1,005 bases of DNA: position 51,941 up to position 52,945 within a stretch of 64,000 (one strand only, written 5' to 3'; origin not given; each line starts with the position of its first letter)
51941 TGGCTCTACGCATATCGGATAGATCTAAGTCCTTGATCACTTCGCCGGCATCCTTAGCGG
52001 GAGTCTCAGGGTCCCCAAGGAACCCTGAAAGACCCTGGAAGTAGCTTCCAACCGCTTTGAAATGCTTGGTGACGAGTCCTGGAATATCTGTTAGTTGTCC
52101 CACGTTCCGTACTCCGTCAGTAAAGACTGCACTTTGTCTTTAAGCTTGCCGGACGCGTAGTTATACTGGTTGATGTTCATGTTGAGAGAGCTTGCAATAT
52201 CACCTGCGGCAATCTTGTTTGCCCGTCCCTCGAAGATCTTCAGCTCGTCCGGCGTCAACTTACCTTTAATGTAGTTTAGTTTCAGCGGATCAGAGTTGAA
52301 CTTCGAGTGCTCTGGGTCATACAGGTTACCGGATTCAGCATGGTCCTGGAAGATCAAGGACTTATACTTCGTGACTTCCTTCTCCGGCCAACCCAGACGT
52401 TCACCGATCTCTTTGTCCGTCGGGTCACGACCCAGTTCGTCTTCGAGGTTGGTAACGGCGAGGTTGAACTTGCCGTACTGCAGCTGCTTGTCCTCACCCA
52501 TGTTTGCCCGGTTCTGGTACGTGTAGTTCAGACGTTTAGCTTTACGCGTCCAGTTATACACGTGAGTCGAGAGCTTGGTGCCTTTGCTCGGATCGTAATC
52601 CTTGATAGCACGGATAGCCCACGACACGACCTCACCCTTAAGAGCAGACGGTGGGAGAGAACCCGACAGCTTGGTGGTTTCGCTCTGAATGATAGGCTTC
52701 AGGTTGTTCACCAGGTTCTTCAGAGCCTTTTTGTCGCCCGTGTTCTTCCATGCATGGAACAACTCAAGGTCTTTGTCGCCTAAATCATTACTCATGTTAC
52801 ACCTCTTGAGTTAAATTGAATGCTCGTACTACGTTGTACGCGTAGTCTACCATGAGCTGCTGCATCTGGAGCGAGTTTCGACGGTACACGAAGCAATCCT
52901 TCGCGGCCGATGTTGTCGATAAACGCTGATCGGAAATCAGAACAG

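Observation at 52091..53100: Sigma-70-family gene inside the tail module, preceded by a minus-strand copy of the phage promoter motif that abuts an ATG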

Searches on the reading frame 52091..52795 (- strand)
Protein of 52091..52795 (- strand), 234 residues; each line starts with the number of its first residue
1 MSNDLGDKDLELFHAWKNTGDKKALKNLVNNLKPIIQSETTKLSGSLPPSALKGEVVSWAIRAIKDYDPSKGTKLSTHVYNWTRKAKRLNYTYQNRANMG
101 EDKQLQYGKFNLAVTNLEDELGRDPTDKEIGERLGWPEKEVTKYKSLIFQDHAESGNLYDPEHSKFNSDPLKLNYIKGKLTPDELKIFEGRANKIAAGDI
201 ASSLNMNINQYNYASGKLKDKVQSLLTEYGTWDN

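Call 3: search_protein_families(library=pfam, proteins=[window:52091-52795:-], max_evalue=1)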
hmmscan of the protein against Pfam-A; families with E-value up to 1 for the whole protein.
window:52091-52795:- (234 aa): 2 families
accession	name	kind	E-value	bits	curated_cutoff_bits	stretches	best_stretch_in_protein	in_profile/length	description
PF04539.22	Sigma70_r3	-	5.6e-08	33.2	25.3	1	110-144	6-40/78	Sigma-70 region 3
PF04542.20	Sigma70_r2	-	0.0052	17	24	1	60-86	34-60/71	Sigma-70 region 2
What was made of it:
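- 52091..52795 (-): Sigma-70-family factor, 234 aa (orthologue of Arash gp10). Domains: sigma2 about 1-97, sigma3 about 101-149, flexible linker 149-167, sigma4 HTH about 170-233. Pfam r3 E=5.6e-8 and r2 E=5e-3 (call 3).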

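Call 4: search_protein_families(library=phrogs, proteins=[window:52091-52795:-], max_evalue=0.01)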
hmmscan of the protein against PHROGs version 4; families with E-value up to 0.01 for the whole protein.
window:52091-52795:- (234 aa): 1 family
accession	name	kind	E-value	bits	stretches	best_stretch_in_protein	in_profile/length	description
phrog_351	-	transcription regulation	6.9e-09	35.8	1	61-222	545-722/928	RNA polymerase sigma factor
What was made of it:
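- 52091..52795 (-): PHROG 351 (call 4).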

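Call 16: search_protein_families(library=ncbifam, proteins=[window:52091-52795:-], max_evalue=1)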
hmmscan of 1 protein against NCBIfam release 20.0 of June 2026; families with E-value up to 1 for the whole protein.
window:52091-52795:- (234 aa): 26 families (the best 25 are shown)
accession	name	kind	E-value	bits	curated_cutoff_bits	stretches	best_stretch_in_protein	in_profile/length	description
NF005809.0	PRK07670.1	equivalog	9.2e-10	38.4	326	1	6-147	6-149/255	FliA/WhiG family RNA polymerase sigma factor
TIGR02479.1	FliA_WhiG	subfamily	1.2e-07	31.7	189.6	1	29-151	2-126/224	FliA/WhiG family RNA polymerase sigma factor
TIGR02393.1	RpoD_Cterm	equivalog_domain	4.7e-06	26.4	354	1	60-146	38-125/238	RNA polymerase sigma factor RpoD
NF005920.0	PRK07921.1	subfamily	1.1e-05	24.6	464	1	60-143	128-212/328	RNA polymerase sigma factor SigB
NF004615.0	PRK05949.1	subfamily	4.4e-05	22.5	530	1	62-147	131-217/327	RNA polymerase sigma factor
NF004935.0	PRK06288.1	equivalog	0.00013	21.7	343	1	9-142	19-154/270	RNA polymerase sigma factor WhiG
NF004566.0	PRK05901.2-4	equivalog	0.00023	20.5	531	1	57-134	227-305/448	RNA polymerase sigma factor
NF005642.0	PRK07405.1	subfamily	0.00026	20.3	524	1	62-144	122-205/318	RNA polymerase sigma factor SigD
NF004563.0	PRK05901.2-1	equivalog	0.00026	19.9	1020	1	22-135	242-357/489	RNA polymerase sigma factor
TIGR02997.1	Sig70-cyanoRpoD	subfamily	0.00029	20.2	384.5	1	61-146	113-199/298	RNA polymerase sigma factor, RpoD/SigA family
NF006666.0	PRK09210.1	equivalog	0.0009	18.6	572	1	61-142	171-253/370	RNA polymerase sigma factor RpoD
NF005413.0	PRK06986.1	subfamily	0.0011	18.8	201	1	26-145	16-137/241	RNA polymerase sigma factor FliA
NF005643.0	PRK07406.1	equivalog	0.0021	17.2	500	1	60-134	198-273/397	RNA polymerase sigma factor RpoD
NF004207.0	PRK05657.1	equivalog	0.0024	17.3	394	1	61-145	128-213/329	RNA polymerase sigma factor RpoS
NF004565.0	PRK05901.2-3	equivalog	0.0026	16.6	484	1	60-135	291-367/501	RNA polymerase sigma factor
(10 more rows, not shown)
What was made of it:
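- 52091..52795 (-): NCBIfam FliA/WhiG best match, E=9e-10 (call 16).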

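Call 17: search_solved_structures(query=window:52091-52795:-, max_evalue=1, show_alignments=2)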
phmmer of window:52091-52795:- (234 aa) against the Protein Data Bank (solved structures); distinct sequences matched with E-value up to 1: 59.
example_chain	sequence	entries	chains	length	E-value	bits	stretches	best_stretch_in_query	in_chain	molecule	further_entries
7xya_F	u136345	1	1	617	0.00017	24.9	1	60-148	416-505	RNA polymerase sigma factor RpoD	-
5vt0_L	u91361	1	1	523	0.00095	22.4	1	60-148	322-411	RNA polymerase sigma factor RpoD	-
8x6f_E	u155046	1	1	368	0.00099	22.4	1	59-144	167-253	RNA polymerase sigma factor SigA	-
4ljz_F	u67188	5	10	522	0.001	22.3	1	60-148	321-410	RNA polymerase sigma factor RpoD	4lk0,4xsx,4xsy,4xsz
8k59_F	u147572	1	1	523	0.001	22.3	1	60-148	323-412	RNA polymerase sigma factor RpoD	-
6n60_F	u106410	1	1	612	0.0012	22.1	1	60-148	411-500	RNA polymerase sigma factor RpoD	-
3iyd_F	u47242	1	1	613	0.0013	22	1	60-148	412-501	RNA polymerase sigma factor rpoD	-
6n61_F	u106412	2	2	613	0.0013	22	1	60-148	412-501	RNA polymerase sigma factor RpoD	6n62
7n4e_F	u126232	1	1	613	0.0014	21.9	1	60-147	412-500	RNA polymerase sigma factor RpoD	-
8ad1_F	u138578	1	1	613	0.0014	21.9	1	60-148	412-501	RNA polymerase sigma factor RpoD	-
4jk1_X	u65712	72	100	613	0.0014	21.9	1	60-148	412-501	Escherichia coli RNA polymerase sigma70 subunit | RNA polymerase sigma factor RpoD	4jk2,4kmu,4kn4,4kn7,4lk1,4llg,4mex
6n57_L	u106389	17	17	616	0.0014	21.9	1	60-148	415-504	RNA polymerase sigma factor RpoD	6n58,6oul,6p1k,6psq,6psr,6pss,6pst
6p18_F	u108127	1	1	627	0.0014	21.8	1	60-147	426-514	RNA polymerase sigma factor RpoD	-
7ubm_F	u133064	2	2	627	0.0014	21.8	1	60-148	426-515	RNA polymerase sigma factor RpoD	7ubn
4jkr_F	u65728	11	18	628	0.0015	21.8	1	60-148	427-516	RNA polymerase sigma factor RpoD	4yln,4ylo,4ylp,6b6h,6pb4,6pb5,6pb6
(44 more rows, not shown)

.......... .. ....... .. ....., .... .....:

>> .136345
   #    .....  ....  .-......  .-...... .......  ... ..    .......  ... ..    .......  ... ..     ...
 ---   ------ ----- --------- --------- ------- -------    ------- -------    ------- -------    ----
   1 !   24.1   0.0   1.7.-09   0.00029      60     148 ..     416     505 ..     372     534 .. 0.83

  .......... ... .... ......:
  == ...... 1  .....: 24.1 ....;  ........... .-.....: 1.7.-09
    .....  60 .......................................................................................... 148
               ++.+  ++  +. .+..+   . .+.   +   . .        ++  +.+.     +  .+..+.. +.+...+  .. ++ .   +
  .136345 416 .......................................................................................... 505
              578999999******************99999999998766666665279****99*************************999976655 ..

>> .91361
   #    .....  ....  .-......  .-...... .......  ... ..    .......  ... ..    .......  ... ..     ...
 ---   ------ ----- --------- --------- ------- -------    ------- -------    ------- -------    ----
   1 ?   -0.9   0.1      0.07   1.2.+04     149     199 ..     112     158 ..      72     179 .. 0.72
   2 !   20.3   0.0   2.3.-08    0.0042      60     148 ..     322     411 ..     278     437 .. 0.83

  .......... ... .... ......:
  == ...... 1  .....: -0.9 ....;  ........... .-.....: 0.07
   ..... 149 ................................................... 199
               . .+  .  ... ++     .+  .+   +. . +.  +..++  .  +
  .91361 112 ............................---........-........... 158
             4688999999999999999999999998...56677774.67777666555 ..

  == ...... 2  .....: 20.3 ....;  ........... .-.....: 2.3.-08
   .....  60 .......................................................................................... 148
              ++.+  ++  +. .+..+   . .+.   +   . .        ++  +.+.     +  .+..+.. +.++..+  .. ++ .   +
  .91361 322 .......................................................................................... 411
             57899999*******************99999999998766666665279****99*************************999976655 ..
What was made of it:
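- On Sigma-70 family: The aligned residues are H, N, K and R (call 17).
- gp10 has Y430H, W433N, Q437K and T440R (call 17 alignment).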

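Call 26: find_homologous_proteins(query=window:52091-52795:-, max_evalue=0.001)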
Query window:52091-52795:- (234 aa): 22 proteins with E <= 0.001 among 400 candidates.
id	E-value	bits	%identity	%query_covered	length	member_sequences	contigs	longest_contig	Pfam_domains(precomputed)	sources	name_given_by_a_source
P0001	7.5e-144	496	94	100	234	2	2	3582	PF04539.23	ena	-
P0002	1.2e-132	459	89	99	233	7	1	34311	PF04539.23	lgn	-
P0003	4.1e-132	457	88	100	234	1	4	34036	PF04539.23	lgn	-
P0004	6.2e-131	453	86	100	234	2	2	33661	PF04539.23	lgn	-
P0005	1.9e-129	448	86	100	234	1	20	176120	PF04539.23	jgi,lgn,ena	jgi:DNA-directed RNA polymerase specialized sigma subunit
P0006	3.4e-129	448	86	100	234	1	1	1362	PF04539.23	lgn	-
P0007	7.0e-129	447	85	100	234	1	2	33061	PF04539.23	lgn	-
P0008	3.0e-123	428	82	100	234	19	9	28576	PF04539.23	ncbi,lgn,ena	-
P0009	5.5e-123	427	82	100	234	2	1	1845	PF04539.23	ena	-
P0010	4.7e-120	418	81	100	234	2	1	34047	PF04539.23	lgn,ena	-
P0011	1.5e-114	400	77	100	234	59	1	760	PF04539.23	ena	-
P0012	1.8e-105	370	78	92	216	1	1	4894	PF04539.23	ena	-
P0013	1.4e-103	364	69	100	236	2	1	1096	PF04539.23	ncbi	-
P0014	3.9e-88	313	62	97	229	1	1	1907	PF08281.19,PF04539.23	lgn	-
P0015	3.4e-54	202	44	93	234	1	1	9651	-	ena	-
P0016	3.9e-54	202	46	92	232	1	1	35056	-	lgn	-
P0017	3.0e-50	189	42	95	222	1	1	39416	-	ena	-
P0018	2.5e-27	114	35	96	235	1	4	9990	-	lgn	-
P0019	1.6e-9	56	27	93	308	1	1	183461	PF04539.23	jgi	jgi:hypothetical protein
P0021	9.9e-6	44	30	52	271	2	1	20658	PF13404.13,PF04539.23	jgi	jgi:DNA-directed RNA polymerase specialized sigma subunit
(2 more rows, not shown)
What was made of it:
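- On Sigma-70 family: Homologue P0014 has a PF08281 hit (call 26).
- A 62%-identical homologue carries a Pfam Sigma70_r4_2 hit (call 26).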

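Call 29: find_encoding_contigs(protein=P0016, flank=10000, max_places=2)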
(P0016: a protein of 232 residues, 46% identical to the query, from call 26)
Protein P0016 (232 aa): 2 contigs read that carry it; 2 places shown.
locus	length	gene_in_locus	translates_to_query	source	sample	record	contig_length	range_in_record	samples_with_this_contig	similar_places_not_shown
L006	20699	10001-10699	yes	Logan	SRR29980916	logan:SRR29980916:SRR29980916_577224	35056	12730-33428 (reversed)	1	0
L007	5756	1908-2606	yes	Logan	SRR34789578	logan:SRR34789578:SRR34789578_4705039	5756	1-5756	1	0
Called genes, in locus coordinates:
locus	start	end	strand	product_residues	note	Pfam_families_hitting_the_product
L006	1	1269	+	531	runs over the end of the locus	PF05876:GpA_ATPase (weak)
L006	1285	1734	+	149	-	-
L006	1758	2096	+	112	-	-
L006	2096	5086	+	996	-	-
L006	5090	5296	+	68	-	-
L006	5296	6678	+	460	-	-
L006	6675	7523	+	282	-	-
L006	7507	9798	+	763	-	-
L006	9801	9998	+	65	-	-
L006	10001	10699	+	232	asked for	-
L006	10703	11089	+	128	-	-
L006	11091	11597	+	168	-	-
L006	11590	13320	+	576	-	-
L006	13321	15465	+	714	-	-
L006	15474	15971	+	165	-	-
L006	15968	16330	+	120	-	-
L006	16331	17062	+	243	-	-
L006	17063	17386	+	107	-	-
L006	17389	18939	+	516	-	PF21882:Gp53-like_C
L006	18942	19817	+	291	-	PF21882:Gp53-like_C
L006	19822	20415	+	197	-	PF14301:DUF4376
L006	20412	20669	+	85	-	-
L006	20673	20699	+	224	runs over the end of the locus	PF26209:Phage_phiTE_241_C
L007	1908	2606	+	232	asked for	-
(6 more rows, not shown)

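Call 30: find_encoding_contigs(protein=P0017, flank=10000, max_places=2)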
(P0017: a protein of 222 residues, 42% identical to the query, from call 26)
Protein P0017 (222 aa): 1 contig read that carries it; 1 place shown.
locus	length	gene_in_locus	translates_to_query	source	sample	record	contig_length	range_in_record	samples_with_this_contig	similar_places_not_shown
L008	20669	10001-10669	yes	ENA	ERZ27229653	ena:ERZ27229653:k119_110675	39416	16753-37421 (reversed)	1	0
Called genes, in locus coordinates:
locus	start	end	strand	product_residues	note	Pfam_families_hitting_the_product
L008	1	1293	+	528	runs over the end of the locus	PF03237:Terminase_6N (faint)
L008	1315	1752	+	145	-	-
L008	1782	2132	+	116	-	-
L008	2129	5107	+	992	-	-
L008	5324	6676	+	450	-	-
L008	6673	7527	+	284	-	-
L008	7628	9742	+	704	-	-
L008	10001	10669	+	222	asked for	-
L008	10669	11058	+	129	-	-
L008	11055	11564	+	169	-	-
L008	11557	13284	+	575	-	-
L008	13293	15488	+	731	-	-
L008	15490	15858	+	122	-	-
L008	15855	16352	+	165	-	-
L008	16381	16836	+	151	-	PF18454:Mtd_N (faint)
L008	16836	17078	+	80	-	-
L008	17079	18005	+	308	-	PF13385:Laminin_G_3 (weak)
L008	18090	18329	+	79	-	-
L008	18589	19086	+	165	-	-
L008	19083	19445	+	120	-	-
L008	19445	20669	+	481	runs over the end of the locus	-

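Call 34: find_related_loci(query=window:52091-52795:-, collection=viral_contigs, flank=10000)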
Query window:52091-52795:- (234 aa) in viral_contigs; peptide patterns used: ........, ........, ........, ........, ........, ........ (x = any residue, [..] = any of these).
11 stretches matched a pattern; 8 encode a relative of the query (tblastn E <= 1e-3); 7 distinct loci.
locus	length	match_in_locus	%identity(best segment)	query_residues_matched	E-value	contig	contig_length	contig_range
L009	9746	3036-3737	86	1-234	2e-135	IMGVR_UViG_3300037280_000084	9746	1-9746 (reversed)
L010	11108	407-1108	86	1-234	2e-135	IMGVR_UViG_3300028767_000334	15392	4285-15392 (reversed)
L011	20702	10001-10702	86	1-234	2e-135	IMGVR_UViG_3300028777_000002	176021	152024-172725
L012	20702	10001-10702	79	1-234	3e-126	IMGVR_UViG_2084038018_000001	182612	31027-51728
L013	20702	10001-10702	79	1-234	2e-124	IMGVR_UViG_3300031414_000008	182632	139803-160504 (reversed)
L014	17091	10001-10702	77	1-234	2e-121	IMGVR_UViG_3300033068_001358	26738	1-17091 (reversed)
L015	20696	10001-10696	89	3-234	4e-139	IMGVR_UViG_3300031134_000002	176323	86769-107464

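Call 38: predict_structure(alignment_id=A1)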
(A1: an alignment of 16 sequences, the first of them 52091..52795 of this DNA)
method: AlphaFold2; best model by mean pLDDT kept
length: 234 residues; sequences in the alignment: 16
mean_pLDDT: 75.3   pTM: 0.40
mean pLDDT of the five models: 75.3, 74.9, 72.3, 71.0, 70.3
residues with pLDDT >= 90: 17; 70-90: 154; 50-70: 36; < 50: 27
segments of 3 or more residues with pLDDT < 50: 1-5, 149-167, 232-234
pLDDT, mean of each block of 10 residues (from residue 1): 59 86 86 86 73 82 87 85 73 55 66 81 85 83 62 32 46 83 90 84 90 89 80 44
secondary structure, 60 per line:
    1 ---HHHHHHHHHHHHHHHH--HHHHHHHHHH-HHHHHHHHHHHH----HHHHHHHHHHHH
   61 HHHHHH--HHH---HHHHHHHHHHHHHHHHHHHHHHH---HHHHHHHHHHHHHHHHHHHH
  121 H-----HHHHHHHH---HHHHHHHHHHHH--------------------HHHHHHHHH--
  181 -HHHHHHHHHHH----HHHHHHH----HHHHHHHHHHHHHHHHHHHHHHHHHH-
elements in order: H4-19 H22-31 H33-44 H49-66 H75-97 H101-121 H127-134 H138-149 H170-178 H182-192 H197-203 H208-233
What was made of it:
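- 52091..52795 (-): AF2 model (call 38).
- On Sigma-70 family: AF2 helices span 170-233 (call 38).
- Checked: The AF2 model shows three helical domains (call 38).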

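Call 42: fold_search(model_id=the predicted structure, library=pdb)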
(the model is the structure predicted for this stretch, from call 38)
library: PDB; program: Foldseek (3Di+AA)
matches with E <= 10: 557; with E <= 0.001: 123
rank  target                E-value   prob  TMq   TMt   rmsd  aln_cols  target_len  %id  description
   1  9a7s_A                1.4e-08  1.00  0.33  0.31  20.1       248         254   20  Integrative model of RPSD-RPOB by crosslinking MS and deep learning (released 2024-09-18)
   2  9a50_A                9.3e-08  1.00  0.32  0.29  20.2       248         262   16  Integrative model of RPSB-RPOC by crosslinking MS and deep learning (released 2024-09-18)
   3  9a58_A                1.1e-06  1.00  0.35  0.23  22.0       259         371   17  Integrative model of SIGA-RPOC by crosslinking MS and deep learning (released 2024-09-18)
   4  6lts_F                1.2e-06  1.00  0.27  0.19  21.4       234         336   20  Crystal structure of Thermus thermophilus transcription initiation complex comprising a truncated sigma finger (released 2020-03-11)
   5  4oio_F                2.1e-06  1.00  0.26  0.19  22.6       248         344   18  Crystal structure of Thermus thermophilus pre-insertion substrate complex for de novo transcription initiation (released 2014-05-07)
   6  6uu7_FFF              2.2e-06  1.00  0.36  0.32  21.6       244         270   16  E. coli sigma-S transcription initiation complex with a 6-nt RNA and an NTP ("Old" crystal soaked with UTP, CTP, ddG (released 2020-08-26)
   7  5e17_F                2.2e-06  1.00  0.29  0.21  21.1       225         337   20  T. thermophilus transcription initiation complex having a RRR discriminator sequence and a nontemplate-strand length c (released 2016-03-09)
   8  5ipl_F                3.0e-06  1.00  0.36  0.31  21.8       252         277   15  SigmaS-transcription initiation complex with 4-nt nascent RNA (released 2016-03-30)
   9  6kqg_F                3.1e-06  1.00  0.30  0.21  21.3       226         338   20  Thermus thermophilus initial transcription complex comprising sigma A and 5'-OH RNA of 6 nt (released 2020-03-11)
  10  6uu9_FFF              3.3e-06  1.00  0.34  0.30  21.2       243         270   16  E. coli mutant sigma-S transcription initiation complex with an 8-nt RNA ("Fresh" mutant crystal soaked with GTP, UT (released 2020-08-26)
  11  7l7b_F                3.8e-06  1.00  0.29  0.25  21.6       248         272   18  Clostridioides difficile RNAP with fidaxomicin (released 2022-02-02)
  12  8x6f_E                4.0e-06  1.00  0.34  0.30  21.9       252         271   19  Cryo-EM structure of Staphylococcus aureus sigA-dependent RNAP-promoter open complex (released 2024-06-05)
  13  4g7h_F                5.4e-06  1.00  0.27  0.19  21.5       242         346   19  Crystal structure of Thermus thermophilus transcription initiation complex (released 2012-10-31)
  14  5vi5_F                5.4e-06  1.00  0.28  0.22  22.3       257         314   17  Structure of Mycobacterium smegmatis transcription initiation complex with a full transcription bubble (released 2017-07-26)
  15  9ukp_F                5.4e-06  1.00  0.25  0.18  21.3       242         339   19  CryoEM structure of the T.thermophilus transcription initiation complex bound to Ap4A-C, -1 dC in the template DNA str (released 2025-10-22)
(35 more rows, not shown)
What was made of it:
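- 52091..52795 (-): Foldseek (call 42).
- On Sigma-70 family: Foldseek alignments are full length (call 42).
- Closest known: FliA/WhiG. Same: Best NCBIfam and Foldseek neighbours; same size and three-domain order (calls 16, 42).
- Checked: Foldseek returns full-length sigma factors (call 42).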

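Call 43: search_dna_similar(query=window:52091-52795:-, collection=phages, mode=protein, max_evalue=0.001, max_rows=30)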
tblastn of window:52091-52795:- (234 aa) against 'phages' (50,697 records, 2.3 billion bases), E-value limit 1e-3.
Records with a match: 11; places in all: 11; records where one place covers at least 80% of the query: 4.
Best place of each record, by identity: 60-80% 1; <60% 10.
By first word of the organism name: Synechococcus 7; Vibrio 3; Salmonella 1.
By host as written in the record: Synechococcus sp. MW02 6; - 3; Salmonella enterica subsp. enterica serovar Typhimurium ATCC 14028 1; Synechococcus sp. WH 7803 1.
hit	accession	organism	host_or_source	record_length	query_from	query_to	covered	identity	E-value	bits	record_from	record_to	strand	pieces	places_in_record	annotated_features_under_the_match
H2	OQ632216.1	Salmonella phage Arash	Salmonella enterica subsp. enterica ...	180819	1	234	100%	76.9%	8e-109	348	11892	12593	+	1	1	RNA polymerase sigma factor | hypothetical protein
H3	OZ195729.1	Vibrio phage D69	Seawater and oysters mix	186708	8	229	95%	42.9%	4e-50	180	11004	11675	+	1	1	hypothetical protein (x2)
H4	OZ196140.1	Vibrio phage D181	Seawater and oysters mix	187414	8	229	95%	42.9%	4e-50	180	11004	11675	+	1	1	hypothetical protein (x2)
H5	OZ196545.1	Vibrio phage D148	Seawater and oysters mix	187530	8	229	95%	42.9%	4e-50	180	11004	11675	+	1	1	hypothetical protein (x2)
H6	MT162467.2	Synechococcus phage S-H34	Synechococcus sp. MW02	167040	52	132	35%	38.4%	9e-5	49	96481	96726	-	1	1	RNA polymerase sigma factor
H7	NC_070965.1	Synechococcus phage S-H34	Synechococcus sp. MW02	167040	52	132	35%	38.4%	9e-5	49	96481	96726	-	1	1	RNA polymerase sigma factor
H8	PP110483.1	Synechococcus phage MA10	Synechococcus sp. MW02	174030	52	132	35%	38.4%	9e-5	49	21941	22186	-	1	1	RNA polymerase sigma factor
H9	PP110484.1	Synechococcus phage MA01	Synechococcus sp. MW02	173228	52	130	34%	39.3%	1e-4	49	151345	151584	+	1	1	RNA polymerase sigma factor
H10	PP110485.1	Synechococcus phage ME01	Synechococcus sp. MW02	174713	52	130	34%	39.3%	1e-4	49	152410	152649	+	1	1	RNA polymerase sigma factor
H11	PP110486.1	Synechococcus phage MC09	Synechococcus sp. MW02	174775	52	130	34%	39.3%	1e-4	49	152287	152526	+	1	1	hypothetical protein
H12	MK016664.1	Synechococcus phage S-B68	Synechococcus sp. WH 7803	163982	55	130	32%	39.5%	3e-5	50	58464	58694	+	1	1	hypothetical protein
